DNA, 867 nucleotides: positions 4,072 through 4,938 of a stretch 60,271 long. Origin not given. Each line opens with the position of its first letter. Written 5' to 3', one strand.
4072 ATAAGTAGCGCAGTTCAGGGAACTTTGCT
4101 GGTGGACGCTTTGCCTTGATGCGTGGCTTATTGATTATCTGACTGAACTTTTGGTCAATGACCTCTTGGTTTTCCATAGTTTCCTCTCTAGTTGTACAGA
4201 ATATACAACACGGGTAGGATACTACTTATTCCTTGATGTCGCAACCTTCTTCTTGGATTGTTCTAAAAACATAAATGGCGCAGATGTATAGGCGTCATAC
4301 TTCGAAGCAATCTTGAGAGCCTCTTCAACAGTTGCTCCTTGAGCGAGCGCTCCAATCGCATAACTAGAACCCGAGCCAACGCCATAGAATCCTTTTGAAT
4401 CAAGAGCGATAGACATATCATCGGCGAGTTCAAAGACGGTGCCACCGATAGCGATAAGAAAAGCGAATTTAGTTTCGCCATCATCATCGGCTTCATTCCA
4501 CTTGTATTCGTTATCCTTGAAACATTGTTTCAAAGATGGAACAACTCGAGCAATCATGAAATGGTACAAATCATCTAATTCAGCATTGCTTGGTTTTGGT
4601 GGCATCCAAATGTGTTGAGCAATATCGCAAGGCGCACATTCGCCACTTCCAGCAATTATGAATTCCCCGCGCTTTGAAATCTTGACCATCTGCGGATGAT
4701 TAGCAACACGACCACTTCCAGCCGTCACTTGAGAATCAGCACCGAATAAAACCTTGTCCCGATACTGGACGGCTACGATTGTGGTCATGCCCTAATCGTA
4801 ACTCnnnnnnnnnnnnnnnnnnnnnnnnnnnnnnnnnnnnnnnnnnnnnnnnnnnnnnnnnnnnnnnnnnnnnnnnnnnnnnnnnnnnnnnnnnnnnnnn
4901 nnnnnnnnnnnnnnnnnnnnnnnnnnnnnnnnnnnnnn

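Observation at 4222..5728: Adjacent early genes encode an HDAC-family deacetylase and a proteasome-beta/HslV-like Thr peptidase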

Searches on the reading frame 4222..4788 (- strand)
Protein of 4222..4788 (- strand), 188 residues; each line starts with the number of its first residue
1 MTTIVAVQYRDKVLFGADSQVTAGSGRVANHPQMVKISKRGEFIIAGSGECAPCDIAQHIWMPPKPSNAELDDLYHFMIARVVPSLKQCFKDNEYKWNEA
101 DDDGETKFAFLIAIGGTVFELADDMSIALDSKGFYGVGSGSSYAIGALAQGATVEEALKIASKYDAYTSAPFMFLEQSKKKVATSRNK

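Call 3: search_protein_families(library=pfam, proteins=[window:4222-4788:-], max_evalue=0.1)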
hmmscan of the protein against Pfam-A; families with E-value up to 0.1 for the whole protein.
window:4222-4788:- (188 aa): 1 family
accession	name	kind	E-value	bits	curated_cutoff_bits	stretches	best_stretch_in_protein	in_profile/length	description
PF00227.31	Proteasome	-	2e-05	24.8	22.4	1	2-49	5-52/189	Proteasome subunit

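Call 4: search_protein_families(library=phrogs, proteins=[window:4222-4788:-], max_evalue=0.01)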
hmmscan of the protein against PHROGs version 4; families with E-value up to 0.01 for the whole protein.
window:4222-4788:- (188 aa): 1 family
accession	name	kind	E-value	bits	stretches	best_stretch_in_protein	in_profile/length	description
phrog_1040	-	other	3.6e-29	103.2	1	1-184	14-163/277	peptidase HslV family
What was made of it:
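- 4222..4788 (-): Proteasome-like N-terminal-nucleophile Thr peptidase, 188 aa, BPH/HslV group, no propeptide (starts MTT). PF00227 and phrog_1040 (calls 3, 4).
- On Proteasome-like Ntn hydrolases (PF00227): 24.8 bits against 22.4, N-terminal part only (call 3). phrog_1040 matches at 3.6e-29 over residues 1-184 (call 4).
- Checked: Peptidase: PF00227 Proteasome at 24.8 bits (cut-off 22.4) and phrog_1040 'peptidase HslV family' at 3.6e-29 (calls 3, 4).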

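Call 5: search_protein_families(library=ncbifam, proteins=[window:4222-4788:-], max_evalue=0.1)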
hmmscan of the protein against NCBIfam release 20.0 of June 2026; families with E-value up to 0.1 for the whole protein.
window:4222-4788:- (188 aa): 4 families
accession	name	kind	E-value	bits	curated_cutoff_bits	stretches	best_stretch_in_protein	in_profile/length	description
NF003964.0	PRK05456.1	equivalog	2.7e-06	27.2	137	1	1-45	7-51/179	ATP-dependent protease subunit HslV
TIGR03692.1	ATP_dep_HslV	equivalog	4.9e-06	26.4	157.75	1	2-46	1-45/171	HslVU peptidase proteolytic subunit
TIGR03634.1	arc_protsome_B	equivalog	0.00036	20.2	224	0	1-51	1-50/185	archaeal proteasome endopeptidase complex subunit beta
TIGR03690.1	20S_bact_beta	equivalog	0.0012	18.6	191.9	0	2-48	6-50/222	proteasome subunit beta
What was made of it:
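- On HslV (ATP-dependent HslVU protease subunit): 27.2 and 26.4 bits against cut-offs of 137 and 157.75 (call 5).
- Closest known: BPH. Different: The sequence falls below the HslV equivalog cut-offs (call 5).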

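Call 8: search_dna_similar(query=window:4222-4788:-, collection=phages, mode=protein, max_rows=40)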
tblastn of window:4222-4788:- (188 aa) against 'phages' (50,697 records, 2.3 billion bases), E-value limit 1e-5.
Records with a match: 24; places in all: 24; records where one place covers at least 80% of the query: 18.
Best place of each record, by identity: <60% 24.
By first word of the organism name: Microbacterium 7; Caudovirales 2; Tenacibaculum 2; Arthrobacter 2; Actinomycetia 1; Psychrobacter 1; Methanobacterium 1; Vibrio 1; Tunturiibacter 1; Enterobacter 1; and 5 more.
By host as written in the record: Microbacterium paraoxydans NRRL B-14843 7; - 3; Tenacibaculum sp. 2; Arthrobacter globiformis B-2979 2; Actinomycetia bacterium 1; Methanothermobacter thermautotrophicus 1; Vibrio parahaemolyticus TY18 1; Tunturiibacter psychrotolerans X4BP1 1; and 6 more.
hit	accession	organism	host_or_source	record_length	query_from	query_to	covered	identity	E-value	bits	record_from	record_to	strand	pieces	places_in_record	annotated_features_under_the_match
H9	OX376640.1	Caudovirales sp. ct2KA10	-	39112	1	185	98%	32.4%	9e-31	123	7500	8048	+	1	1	record has no annotation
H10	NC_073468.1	Microbacterium phage Pumpernickel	Microbacterium paraoxydans NRRL B-14843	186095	1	180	96%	32.8%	4e-15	78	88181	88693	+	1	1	135: protease | 134: ThyX-like thymidylate synthase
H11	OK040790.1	Microbacterium phage Pumpernickel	Microbacterium paraoxydans NRRL B-14843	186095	1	180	96%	32.8%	4e-15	78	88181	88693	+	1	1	135: protease | 134: ThyX-like thymidylate synthase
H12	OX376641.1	Caudovirales sp. ct2KA10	-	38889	1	188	100%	31.4%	1e-30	122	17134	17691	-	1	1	record has no annotation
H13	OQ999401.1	Actinomycetia phage DSL-LC01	Actinomycetia bacterium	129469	1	178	95%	32.1%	2e-20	94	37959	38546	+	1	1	ATP-dependent protease subunit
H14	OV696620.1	Psychrobacter phage D'Alembert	French washed-rind cheese surface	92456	1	177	94%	29.3%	9e-13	71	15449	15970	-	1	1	Ntn_hydrolase-like protein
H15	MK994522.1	Methanobacterium virus PhiF1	Methanothermobacter thermautotrophicus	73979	1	172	91%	29.9%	2e-10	64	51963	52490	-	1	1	putative ATP-dependent protease | transposase 20 superfamily-like protein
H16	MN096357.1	Microbacterium phage WaterT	Microbacterium paraoxydans NRRL B-14843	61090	1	168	89%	28.9%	1e-7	57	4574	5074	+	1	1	15: protease | 14: hypothetical protein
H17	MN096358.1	Microbacterium phage LeeroyJenkins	Microbacterium paraoxydans NRRL B-14843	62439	1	168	89%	28.9%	1e-7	57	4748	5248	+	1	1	16: protease | 15: hypothetical protein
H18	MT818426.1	Microbacterium phage Lifes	Microbacterium paraoxydans NRRL B-14843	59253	1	168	89%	28.9%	4e-7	55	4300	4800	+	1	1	14: protease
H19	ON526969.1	Microbacterium phage Cassita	Microbacterium paraoxydans NRRL B-14843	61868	1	168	89%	28.9%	4e-7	55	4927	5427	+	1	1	16: protease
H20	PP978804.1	Microbacterium phage BarnCat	Microbacterium paraoxydans NRRL B-14843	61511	1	168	89%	28.9%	5e-7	54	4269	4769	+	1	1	12: protease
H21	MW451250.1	Vibrio phage phiTY18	Vibrio parahaemolyticus TY18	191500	1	172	91%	28.0%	2e-10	65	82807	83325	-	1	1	record has no annotation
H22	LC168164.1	Tenacibaculum phage pT24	Tenacibaculum sp.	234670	1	174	93%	27.7%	1e-9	62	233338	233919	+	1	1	hypothetical protein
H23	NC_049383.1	Tenacibaculum phage pT24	Tenacibaculum sp.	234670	1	174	93%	27.7%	1e-9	62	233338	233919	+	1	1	peptidase HslV family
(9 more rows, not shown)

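Call 12: search_solved_structures(query=window:4222-4788:-, max_evalue=1, show_alignments=3)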
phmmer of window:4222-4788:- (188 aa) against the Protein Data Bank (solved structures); distinct sequences matched with E-value up to 1: 66 (the best 60 are shown).
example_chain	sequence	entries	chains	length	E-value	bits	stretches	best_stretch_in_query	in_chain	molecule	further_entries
5ovu_A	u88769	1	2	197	4.9e-06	29.6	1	2-148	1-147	BETA-PROTEOBACTERIA PROTEASOME HOMOLOGUE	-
4y8r_H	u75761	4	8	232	0.0011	21.9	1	2-163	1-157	Proteasome subunit beta type-2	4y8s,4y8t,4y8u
5ovs_A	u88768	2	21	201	0.0018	21.2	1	2-149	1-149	BPH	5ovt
4y6a_H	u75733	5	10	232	0.0025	20.8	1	2-163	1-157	Proteasome subunit beta type-2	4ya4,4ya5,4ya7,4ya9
4y9y_H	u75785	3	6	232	0.0028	20.6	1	2-163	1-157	Proteasome subunit beta type-2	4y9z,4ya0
4ya1_H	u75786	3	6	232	0.0032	20.4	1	2-163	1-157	Proteasome subunit beta type-2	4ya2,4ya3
5fg9_H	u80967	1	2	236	0.0037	20.2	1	2-163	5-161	Proteasome subunit beta type-2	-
1g0u_H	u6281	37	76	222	0.0041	20.1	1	2-163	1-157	PROTEASOME COMPONENT PUP1 | 20S PROTEASOME | proteasome endopeptidase complex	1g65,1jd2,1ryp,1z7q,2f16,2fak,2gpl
6fvt_i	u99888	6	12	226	0.0043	20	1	2-163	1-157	Proteasome subunit beta type-2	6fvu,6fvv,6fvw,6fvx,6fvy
1fnt_I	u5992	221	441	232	0.0047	19.9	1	2-163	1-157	PROTEASOME COMPONENT PUP1 | Proteasome subunit beta type-2 | Proteasome endopeptidase complex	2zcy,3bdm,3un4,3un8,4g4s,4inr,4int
5bxl_H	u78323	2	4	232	0.0048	19.9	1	2-163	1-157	Proteasome subunit beta type-2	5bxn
8rvo_I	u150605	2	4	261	0.0049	19.8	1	2-163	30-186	Proteasome subunit beta type-2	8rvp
10mt_I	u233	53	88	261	0.005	19.8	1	2-163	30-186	Proteasome subunit beta type-2 | Proteasome component PUP1 | Proteasome endopeptidase complex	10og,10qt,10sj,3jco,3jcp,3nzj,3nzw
6hv3_H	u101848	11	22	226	0.015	18.2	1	2-163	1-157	Proteasome subunit beta type-10,Proteasome subunit beta type-2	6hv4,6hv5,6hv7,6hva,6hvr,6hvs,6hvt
1g3i_G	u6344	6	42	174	0.024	17.6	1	2-174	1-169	ATP-DEPENDENT PROTEASE HSLV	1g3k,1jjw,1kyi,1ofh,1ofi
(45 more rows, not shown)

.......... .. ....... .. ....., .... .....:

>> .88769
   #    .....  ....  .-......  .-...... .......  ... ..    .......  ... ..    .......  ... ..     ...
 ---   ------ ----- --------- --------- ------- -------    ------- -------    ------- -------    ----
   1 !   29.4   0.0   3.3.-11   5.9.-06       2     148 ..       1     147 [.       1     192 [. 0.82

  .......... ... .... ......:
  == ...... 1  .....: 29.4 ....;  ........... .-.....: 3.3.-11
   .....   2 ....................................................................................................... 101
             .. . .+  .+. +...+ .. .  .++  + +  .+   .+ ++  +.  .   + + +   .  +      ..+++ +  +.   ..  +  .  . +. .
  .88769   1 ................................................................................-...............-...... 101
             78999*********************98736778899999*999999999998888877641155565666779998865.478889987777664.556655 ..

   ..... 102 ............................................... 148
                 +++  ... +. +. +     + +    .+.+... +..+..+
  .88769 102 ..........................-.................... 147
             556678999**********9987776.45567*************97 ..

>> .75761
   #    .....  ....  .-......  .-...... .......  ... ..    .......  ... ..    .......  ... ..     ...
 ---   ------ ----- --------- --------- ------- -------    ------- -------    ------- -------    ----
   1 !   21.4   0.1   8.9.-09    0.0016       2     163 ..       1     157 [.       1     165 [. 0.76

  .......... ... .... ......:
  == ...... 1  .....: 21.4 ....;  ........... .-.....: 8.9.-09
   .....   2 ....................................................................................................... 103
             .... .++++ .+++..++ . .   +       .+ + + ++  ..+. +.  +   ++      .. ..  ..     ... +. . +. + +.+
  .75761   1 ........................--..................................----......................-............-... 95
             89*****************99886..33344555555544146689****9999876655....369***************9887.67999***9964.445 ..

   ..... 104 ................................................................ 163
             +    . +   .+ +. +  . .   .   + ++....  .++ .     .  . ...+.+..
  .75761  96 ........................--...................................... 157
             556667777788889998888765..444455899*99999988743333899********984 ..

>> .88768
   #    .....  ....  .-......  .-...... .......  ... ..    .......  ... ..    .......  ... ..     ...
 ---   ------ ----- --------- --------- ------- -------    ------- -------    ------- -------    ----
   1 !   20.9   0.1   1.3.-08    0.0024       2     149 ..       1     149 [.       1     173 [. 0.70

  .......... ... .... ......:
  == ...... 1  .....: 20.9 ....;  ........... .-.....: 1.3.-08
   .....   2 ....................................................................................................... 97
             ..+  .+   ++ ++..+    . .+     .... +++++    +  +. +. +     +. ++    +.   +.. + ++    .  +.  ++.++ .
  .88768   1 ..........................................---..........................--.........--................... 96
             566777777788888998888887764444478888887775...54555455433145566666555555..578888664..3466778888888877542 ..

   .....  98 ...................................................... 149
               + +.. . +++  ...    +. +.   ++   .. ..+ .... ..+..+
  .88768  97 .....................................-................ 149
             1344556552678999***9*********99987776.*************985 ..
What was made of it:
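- On BPH: An acidic loop, EADDDGE, aligns with the acidic stretch of BPH (call 12).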

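Call 15: find_related_loci(query=window:4222-4788:-, collection=viral_contigs, flank=10000)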
Query window:4222-4788:- (188 aa) in viral_contigs; peptide patterns used: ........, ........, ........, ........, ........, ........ (x = any residue, [..] = any of these).
35 stretches matched a pattern; 32 encode a relative of the query (tblastn E <= 1e-3); 32 distinct loci.
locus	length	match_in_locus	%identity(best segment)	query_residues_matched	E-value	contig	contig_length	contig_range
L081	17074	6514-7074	95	1-188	3e-120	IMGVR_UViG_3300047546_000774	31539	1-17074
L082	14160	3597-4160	93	1-188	5e-120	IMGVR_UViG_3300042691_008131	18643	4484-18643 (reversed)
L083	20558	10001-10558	77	1-188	3e-98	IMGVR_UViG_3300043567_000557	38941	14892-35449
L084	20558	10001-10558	73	1-188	6e-96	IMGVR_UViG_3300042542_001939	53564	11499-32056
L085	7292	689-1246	73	1-188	5e-96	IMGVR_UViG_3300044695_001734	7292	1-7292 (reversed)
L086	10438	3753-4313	72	1-187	9e-94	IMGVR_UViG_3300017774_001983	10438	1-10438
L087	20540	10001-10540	76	1-181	3e-93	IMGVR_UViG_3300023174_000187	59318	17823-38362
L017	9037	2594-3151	70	1-188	3e-92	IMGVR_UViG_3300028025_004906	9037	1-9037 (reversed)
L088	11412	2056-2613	72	1-188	2e-91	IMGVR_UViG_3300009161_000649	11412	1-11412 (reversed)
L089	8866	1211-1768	70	1-188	2e-91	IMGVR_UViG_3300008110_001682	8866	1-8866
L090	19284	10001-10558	69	1-188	1e-91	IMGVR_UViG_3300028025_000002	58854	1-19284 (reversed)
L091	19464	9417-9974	72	1-188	2e-91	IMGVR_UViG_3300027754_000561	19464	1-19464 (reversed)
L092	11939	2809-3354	71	1-182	5e-91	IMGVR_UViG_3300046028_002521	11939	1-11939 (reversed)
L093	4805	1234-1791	70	1-188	2e-91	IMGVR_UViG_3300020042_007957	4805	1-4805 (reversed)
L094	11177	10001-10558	69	1-188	6e-91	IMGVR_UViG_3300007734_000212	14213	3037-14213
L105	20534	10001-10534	49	1-180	3e-61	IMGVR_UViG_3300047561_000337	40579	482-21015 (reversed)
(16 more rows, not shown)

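Call 21: get_annotated_region(hit=H9, flank=6000)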
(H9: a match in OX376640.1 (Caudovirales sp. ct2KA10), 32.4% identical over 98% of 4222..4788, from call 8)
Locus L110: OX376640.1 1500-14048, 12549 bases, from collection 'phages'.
description: Caudovirales sp. ct2KA10 genome assembly, chromosome: LanE43-AprE7.
organism: Caudovirales sp. ct2KA10 (NCBI taxid 2825757)
taxonomy: Viruses; Duplodnaviria; Heunggongvirae; Uroviricota; Caudoviricetes
host: -; source: -; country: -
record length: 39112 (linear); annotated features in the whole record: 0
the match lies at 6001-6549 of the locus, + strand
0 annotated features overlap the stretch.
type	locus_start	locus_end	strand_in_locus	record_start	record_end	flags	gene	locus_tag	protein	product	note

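Call 22: find_homologous_proteins(query=window:4222-4788:-, max_evalue=0.00001)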
Query window:4222-4788:- (188 aa): 509 proteins with E <= 0.00001 among 655 candidates; the best 120 are listed.
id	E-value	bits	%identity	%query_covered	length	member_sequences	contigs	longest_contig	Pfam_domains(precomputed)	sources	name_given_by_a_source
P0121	3.0e-117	407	97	100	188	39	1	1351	-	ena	-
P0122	3.4e-115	400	95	100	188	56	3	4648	-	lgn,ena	-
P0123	5.9e-110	383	89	100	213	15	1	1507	-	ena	-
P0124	7.3e-105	366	89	97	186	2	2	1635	-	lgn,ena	-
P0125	7.5e-94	330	78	99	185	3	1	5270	-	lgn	-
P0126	9.3e-92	324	78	98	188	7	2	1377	-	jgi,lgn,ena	jgi:ATP-dependent protease HslVU (ClpYQ) peptidase subunit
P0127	5.0e-89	315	76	100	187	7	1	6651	-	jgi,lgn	jgi:ATP-dependent protease HslVU (ClpYQ) peptidase subunit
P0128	5.7e-89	315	74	95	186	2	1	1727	PF00227.32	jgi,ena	jgi:ATP-dependent protease HslVU (ClpYQ) peptidase subunit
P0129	2.3e-88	313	75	97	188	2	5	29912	-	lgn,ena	-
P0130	3.3e-88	312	72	100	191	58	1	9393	PF00227.32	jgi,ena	jgi:ATP-dependent protease HslVU (ClpYQ) peptidase subunit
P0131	3.4e-88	312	73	100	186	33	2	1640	-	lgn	-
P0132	1.0e-87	310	72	98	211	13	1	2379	PF00227.32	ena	-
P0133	1.2e-86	307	73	100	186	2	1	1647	-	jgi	jgi:ATP-dependent protease HslVU (ClpYQ) peptidase subunit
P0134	1.5e-86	307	74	99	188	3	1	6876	-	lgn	-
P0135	1.7e-86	306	76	96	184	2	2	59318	-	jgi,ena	-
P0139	1.5e-85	303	71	100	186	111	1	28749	PF00227.32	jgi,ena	jgi:ATP-dependent protease HslVU (ClpYQ) peptidase subunit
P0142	1.4e-84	300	70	98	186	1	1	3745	PF00227.32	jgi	jgi:ATP-dependent protease HslVU (ClpYQ) peptidase subunit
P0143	7.3e-84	298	72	96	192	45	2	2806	PF00227.32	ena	-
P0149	3.1e-83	296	71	98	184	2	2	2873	PF00227.32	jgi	jgi:ATP-dependent protease HslVU (ClpYQ) peptidase subunit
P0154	1.1e-82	294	70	99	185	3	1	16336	PF00227.32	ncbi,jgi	jgi:ATP-dependent protease HslVU (ClpYQ) peptidase subunit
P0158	6.0e-82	292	68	97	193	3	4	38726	PF00227.32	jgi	-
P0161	1.7e-81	290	73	98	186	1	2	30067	PF00227.32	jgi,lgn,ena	jgi:ATP-dependent protease HslVU (ClpYQ) peptidase subunit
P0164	3.6e-81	289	71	95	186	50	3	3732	PF00227.32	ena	-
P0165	4.1e-81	289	68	97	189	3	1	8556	PF00227.32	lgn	-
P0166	4.4e-81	289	70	99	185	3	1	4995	PF00227.32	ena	-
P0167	5.0e-81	289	72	96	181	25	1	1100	PF00227.32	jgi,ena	-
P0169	1.4e-80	287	71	96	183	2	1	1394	PF00227.32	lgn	-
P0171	4.9e-80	285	71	96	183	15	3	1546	PF00227.32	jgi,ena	jgi:ATP-dependent protease HslVU (ClpYQ) peptidase subunit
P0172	6.5e-80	285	70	96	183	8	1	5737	PF00227.32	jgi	-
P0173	6.9e-80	285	70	97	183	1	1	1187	PF00227.32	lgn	-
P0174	1.1e-79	284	69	97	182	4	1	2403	PF00227.32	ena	-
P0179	2.7e-79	283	69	97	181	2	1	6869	PF00227.32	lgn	-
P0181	3.7e-79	283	69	95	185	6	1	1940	PF00227.32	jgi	-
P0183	5.6e-79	282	69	96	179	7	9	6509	PF00227.32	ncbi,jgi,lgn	jgi:ATP-dependent protease HslVU (ClpYQ) peptidase subunit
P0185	2.8e-78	280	67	96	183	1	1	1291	PF00227.32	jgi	-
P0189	1.3e-77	278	67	100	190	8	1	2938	PF00227.32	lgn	-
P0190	1.4e-77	277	68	97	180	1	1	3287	PF00227.32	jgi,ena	jgi:ATP-dependent protease HslVU (ClpYQ) peptidase subunit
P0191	5.1e-77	276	65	99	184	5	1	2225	PF00227.32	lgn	-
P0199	1.1e-75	271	66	96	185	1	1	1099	PF00227.32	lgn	-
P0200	1.2e-75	271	71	95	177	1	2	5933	PF00227.32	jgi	-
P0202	1.6e-75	271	66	96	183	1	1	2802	PF00227.32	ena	-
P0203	1.8e-75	271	71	95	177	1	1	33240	PF00227.32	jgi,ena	-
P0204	1.8e-75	271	72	95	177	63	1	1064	PF00227.32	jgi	-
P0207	5.2e-75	269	72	95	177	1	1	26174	PF00227.32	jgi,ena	jgi:ATP-dependent protease HslVU (ClpYQ) peptidase subunit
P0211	1.2e-74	268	71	95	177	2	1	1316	PF00227.32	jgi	-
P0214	1.5e-74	268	69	95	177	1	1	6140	PF00227.32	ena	-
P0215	1.5e-74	268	70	95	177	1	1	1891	PF00227.32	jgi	-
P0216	1.8e-74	267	70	95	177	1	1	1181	PF00227.32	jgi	-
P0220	3.4e-74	266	69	95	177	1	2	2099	PF00227.32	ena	-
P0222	4.0e-74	266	70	95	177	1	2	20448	PF00227.32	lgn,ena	-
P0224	4.4e-74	266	65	100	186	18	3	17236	PF00227.32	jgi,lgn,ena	jgi:ATP-dependent protease HslVU (ClpYQ) peptidase subunit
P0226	7.6e-74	265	63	99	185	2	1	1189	PF00227.32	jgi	-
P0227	7.8e-74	265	68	96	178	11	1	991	PF00227.32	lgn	-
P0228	8.8e-74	265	69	95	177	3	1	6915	PF00227.32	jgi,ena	-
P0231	1.1e-73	265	66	94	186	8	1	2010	PF00227.32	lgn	-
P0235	2.1e-73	264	69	95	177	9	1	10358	PF00227.32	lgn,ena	-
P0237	3.1e-73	263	63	100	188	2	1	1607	PF00227.32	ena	-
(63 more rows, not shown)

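Call 43: predict_structure(alignment_id=A2)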
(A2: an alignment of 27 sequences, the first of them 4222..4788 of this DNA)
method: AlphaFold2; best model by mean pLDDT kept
length: 188 residues; sequences in the alignment: 27
mean_pLDDT: 41.8   pTM: 0.40
mean pLDDT of the five models: 41.8, 39.2, 38.4, 37.5, 35.1
residues with pLDDT >= 90: 0; 70-90: 2; 50-70: 44; < 50: 142
segments of 3 or more residues with pLDDT < 50: 1-87, 104-137, 169-188
pLDDT, mean of each block of 10 residues (from residue 1): 39 37 29 29 29 29 39 35 45 57 49 36 44 46 56 62 58 39 37
secondary structure, 60 per line:
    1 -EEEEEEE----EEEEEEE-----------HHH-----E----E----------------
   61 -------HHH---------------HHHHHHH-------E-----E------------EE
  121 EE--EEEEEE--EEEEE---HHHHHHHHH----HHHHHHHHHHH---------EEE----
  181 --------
elements in order: E2-8 E13-19 H86-92 E119-122 E125-130 E133-137 H141-149 H154-164 E174-176
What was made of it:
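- On Proteasome-like Ntn hydrolases (PF00227): The AF2 model is unusable at pLDDT 41.8 (call 43).
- The peptidase AF2 model failed at pLDDT 42 (call 43), so fold and oligomer are inferred from sequence only.
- Tried and rejected: AF2 on a 27-sequence alignment gave pLDDT 42 and was unusable, and both structure jobs were then spent (call 43).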
